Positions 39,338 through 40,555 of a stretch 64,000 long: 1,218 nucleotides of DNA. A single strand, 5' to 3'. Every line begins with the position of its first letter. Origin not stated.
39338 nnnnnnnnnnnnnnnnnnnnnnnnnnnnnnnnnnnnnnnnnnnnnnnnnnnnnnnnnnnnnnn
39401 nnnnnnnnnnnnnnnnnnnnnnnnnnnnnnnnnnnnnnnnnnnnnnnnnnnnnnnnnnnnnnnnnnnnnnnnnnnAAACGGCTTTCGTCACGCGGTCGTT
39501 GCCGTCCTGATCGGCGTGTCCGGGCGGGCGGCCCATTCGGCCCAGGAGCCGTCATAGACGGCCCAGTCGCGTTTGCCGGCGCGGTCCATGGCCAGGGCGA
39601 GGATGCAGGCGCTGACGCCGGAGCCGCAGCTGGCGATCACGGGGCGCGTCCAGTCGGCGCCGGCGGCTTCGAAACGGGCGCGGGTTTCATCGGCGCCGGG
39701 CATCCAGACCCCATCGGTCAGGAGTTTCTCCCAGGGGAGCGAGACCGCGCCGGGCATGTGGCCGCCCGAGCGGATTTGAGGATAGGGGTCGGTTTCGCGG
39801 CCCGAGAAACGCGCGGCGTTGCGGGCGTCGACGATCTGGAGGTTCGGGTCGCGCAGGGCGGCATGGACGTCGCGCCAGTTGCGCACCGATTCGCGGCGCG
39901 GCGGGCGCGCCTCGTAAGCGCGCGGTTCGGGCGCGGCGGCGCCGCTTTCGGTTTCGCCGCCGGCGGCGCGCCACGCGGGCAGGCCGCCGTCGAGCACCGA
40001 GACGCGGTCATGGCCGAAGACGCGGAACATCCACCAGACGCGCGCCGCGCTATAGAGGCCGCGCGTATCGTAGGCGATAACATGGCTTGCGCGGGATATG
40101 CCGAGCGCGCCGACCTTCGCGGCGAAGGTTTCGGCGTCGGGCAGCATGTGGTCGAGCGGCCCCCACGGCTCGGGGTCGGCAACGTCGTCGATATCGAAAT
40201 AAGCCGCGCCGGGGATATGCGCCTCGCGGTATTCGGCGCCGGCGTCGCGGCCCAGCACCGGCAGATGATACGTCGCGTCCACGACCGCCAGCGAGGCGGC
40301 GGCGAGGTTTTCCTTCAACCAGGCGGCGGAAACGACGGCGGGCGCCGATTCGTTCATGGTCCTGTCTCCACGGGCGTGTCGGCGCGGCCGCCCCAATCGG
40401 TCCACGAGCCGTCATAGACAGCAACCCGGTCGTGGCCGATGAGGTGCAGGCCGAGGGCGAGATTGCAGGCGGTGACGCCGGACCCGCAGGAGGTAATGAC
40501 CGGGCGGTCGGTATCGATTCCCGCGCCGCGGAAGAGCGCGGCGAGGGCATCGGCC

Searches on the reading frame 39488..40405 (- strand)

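Call 5: search_protein_families(library=pfam, proteins=[window:39488-40405:-])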
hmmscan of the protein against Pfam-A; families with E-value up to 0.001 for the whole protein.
window:39488-40405:- (305 aa): 1 family
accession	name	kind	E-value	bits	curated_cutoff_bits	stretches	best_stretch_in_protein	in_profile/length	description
PF00581.25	Rhodanese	-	8.2e-26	90.9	22.2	2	26-147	1-101/102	Rhodanese-like domain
